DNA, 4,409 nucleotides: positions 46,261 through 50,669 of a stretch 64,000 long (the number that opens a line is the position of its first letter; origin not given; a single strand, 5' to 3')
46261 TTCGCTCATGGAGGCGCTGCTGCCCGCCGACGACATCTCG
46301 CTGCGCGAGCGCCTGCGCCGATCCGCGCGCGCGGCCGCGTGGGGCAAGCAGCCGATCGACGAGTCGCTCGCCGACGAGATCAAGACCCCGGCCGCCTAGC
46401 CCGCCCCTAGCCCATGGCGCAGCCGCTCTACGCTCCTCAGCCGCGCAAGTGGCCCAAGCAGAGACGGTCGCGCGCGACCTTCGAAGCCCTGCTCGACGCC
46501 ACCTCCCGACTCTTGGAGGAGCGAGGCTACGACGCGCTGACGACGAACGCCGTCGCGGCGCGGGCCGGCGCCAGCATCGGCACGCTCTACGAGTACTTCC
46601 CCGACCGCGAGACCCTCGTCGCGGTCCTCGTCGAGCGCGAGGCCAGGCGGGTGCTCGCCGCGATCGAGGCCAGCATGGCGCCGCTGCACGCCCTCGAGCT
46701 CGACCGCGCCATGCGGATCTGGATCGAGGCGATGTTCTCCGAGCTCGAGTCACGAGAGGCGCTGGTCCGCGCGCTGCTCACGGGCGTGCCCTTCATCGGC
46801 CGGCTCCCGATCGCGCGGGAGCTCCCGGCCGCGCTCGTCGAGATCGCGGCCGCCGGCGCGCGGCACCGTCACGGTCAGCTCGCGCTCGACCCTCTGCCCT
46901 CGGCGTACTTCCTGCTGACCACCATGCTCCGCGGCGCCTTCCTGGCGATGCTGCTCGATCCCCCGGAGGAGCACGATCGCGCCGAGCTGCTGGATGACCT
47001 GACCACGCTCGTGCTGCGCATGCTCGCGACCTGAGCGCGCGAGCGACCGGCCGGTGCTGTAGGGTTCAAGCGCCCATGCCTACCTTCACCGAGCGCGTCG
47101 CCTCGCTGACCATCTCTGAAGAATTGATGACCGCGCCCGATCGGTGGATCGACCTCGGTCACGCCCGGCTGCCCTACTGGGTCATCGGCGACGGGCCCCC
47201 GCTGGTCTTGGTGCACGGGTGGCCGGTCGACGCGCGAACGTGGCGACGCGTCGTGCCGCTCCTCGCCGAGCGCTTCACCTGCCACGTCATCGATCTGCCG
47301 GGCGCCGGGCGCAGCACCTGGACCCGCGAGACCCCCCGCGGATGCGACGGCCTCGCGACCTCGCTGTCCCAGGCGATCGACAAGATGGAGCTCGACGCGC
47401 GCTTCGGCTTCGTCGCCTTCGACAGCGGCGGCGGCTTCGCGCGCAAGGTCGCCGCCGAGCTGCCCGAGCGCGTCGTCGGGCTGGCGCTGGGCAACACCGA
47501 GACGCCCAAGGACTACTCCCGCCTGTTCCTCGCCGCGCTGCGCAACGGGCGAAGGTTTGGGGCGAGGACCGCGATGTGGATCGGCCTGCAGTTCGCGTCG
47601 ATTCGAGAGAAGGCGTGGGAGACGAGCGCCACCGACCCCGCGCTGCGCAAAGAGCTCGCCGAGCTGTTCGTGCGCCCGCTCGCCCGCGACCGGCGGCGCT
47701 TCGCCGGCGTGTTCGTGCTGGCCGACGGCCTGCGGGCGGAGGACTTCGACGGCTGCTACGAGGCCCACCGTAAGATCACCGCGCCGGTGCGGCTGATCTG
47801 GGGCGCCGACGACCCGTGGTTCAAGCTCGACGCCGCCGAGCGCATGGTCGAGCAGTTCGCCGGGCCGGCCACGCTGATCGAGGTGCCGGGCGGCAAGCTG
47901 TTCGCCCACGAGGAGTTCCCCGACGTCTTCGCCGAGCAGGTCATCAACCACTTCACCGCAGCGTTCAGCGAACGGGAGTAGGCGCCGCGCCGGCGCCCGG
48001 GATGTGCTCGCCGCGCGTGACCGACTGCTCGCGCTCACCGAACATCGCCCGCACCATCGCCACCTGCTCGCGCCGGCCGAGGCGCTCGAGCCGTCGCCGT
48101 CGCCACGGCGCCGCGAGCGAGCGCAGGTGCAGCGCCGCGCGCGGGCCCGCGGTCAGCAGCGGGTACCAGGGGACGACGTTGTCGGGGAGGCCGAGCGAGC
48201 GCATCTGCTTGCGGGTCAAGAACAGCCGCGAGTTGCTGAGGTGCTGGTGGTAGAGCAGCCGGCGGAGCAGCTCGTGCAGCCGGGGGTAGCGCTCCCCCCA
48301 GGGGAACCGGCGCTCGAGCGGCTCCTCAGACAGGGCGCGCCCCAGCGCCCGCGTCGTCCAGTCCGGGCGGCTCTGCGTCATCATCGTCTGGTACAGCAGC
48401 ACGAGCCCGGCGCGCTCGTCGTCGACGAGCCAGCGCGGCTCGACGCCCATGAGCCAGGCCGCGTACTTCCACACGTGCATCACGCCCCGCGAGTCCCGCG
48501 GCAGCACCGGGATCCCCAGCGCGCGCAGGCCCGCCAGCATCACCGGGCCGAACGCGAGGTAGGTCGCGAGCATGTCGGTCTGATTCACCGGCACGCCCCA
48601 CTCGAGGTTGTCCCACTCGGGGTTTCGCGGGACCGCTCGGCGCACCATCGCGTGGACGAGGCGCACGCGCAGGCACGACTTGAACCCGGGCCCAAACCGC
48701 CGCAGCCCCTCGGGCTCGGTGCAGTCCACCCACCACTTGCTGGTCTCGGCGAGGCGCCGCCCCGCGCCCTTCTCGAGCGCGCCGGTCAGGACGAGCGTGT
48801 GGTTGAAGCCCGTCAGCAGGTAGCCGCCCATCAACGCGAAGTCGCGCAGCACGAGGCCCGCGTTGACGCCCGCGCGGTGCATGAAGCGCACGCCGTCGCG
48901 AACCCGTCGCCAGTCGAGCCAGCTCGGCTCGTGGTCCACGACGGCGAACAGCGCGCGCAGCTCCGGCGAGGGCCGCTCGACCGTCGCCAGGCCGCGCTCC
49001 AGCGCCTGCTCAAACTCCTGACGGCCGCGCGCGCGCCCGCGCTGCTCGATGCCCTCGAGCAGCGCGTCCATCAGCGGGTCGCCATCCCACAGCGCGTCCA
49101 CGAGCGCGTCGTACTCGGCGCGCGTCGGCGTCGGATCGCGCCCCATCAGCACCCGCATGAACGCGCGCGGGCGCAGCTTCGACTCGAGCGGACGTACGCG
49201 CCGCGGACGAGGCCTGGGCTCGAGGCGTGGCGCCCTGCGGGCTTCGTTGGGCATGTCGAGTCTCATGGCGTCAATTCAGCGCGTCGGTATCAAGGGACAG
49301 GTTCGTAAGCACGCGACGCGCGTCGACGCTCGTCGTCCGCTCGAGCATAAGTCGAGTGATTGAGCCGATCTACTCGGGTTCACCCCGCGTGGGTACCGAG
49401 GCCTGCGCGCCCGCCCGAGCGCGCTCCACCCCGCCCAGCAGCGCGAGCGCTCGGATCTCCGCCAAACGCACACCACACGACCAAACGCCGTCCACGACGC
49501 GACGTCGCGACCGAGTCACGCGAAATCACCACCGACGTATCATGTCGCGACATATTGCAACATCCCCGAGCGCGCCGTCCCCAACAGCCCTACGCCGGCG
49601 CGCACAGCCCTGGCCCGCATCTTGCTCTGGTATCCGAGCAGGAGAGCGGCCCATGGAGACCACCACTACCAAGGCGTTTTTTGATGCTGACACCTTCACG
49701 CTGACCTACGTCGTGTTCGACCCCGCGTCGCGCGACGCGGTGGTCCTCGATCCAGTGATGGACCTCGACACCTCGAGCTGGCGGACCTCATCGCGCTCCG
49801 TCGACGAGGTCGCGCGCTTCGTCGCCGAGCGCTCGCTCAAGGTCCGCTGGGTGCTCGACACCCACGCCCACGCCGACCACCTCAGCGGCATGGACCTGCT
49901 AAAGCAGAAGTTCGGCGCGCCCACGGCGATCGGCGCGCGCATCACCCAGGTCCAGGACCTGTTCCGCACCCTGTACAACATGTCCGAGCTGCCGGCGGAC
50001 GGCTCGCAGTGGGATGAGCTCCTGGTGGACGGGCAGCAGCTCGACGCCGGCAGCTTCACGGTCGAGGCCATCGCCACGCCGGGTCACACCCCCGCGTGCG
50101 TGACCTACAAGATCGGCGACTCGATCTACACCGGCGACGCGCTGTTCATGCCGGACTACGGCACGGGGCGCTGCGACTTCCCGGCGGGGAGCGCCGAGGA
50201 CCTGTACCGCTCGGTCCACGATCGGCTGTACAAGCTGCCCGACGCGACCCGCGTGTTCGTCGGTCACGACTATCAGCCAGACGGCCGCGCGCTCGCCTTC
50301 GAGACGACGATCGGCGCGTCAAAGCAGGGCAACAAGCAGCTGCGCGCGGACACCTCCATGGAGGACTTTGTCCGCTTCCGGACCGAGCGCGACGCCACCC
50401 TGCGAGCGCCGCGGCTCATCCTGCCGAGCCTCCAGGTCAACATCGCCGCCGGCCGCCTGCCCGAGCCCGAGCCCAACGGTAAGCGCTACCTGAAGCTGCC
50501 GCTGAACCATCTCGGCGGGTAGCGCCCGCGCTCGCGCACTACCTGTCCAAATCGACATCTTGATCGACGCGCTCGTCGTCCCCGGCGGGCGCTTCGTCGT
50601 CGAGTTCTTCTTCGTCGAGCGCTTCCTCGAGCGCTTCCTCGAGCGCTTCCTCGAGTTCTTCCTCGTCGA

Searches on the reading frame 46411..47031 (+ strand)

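Call 35: search_protein_families(library=pfam, proteins=[window:46411-47031:+], max_evalue=0.0001)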
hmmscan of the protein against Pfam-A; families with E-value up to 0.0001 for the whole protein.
window:46411-47031:+ (207 aa): 2 families
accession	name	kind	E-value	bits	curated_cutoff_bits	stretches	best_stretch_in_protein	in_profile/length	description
PF00440.29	TetR_N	-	7.6e-16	58.1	24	1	27-71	1-45/47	Bacterial regulatory proteins, tetR family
PF17918.6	TetR_C_15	-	7.8e-05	23.7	26.8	1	97-205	2-108/108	Tetracyclin repressor-like, C-terminal domain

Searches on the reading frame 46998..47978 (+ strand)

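Call 35: search_protein_families(library=pfam, proteins=[window:46998-47978:+], max_evalue=0.0001)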
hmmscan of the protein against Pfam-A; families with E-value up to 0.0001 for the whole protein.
window:46998-47978:+ (327 aa): 2 families
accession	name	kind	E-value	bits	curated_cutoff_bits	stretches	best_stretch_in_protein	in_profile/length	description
PF00561.26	Abhydrolase_1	-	9e-20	71.8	25.8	1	67-306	1-243/245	alpha/beta hydrolase fold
PF12697.13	Abhydrolase_6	-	1.3e-15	59.1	26.3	1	69-313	1-216/217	Alpha/beta hydrolase family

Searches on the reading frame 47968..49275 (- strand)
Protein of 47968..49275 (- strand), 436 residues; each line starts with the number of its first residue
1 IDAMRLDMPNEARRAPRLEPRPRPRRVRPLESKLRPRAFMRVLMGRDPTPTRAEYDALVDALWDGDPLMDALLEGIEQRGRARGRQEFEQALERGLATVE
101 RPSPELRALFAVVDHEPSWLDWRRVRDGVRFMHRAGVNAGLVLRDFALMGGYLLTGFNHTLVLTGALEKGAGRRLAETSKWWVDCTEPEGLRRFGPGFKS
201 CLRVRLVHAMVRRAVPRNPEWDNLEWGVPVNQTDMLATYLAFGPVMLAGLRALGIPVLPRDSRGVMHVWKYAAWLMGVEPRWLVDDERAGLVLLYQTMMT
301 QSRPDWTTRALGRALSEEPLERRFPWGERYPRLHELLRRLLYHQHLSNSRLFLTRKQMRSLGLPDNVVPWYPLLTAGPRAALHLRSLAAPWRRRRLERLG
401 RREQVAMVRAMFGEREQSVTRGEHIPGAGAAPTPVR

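Call 35: search_protein_families(library=pfam, proteins=[window:47968-49275:-], max_evalue=0.0001)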
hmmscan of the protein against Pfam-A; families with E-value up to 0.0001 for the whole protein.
window:47968-49275:- (436 aa): 1 family
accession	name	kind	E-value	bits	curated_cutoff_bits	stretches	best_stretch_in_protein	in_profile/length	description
PF09995.15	MPAB_Lcp_cat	-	2e-17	64.5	23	1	147-367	14-216/231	ER-bound oxygenase mpaB/B'/Rubber oxygenase, catalytic domain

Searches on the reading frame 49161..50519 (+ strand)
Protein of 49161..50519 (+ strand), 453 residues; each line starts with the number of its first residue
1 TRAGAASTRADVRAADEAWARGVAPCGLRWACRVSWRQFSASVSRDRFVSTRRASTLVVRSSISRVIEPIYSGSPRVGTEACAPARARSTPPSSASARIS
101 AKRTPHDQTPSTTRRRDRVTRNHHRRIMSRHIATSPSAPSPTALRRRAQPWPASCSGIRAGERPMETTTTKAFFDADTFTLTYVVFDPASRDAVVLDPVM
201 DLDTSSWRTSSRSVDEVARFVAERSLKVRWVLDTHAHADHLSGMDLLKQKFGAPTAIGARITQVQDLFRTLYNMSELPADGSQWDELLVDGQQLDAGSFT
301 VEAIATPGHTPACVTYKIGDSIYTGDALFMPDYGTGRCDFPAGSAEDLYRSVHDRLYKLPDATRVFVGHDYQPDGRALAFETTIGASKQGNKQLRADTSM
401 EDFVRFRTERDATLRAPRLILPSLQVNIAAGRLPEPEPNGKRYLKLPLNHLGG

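Call 35: search_protein_families(library=pfam, proteins=[window:49161-50519:+], max_evalue=0.0001)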
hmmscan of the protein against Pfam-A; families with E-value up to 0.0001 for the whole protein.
window:49161-50519:+ (453 aa): 2 families
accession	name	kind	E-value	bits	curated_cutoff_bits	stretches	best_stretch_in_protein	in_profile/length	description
PF00753.33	Lactamase_B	-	6.4e-18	65.8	22.7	1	180-369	6-196/196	Metallo-beta-lactamase superfamily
PF12706.13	Lactamase_B_2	-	2.4e-06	27.7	27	1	194-330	3-146/200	Beta-lactamase superfamily domain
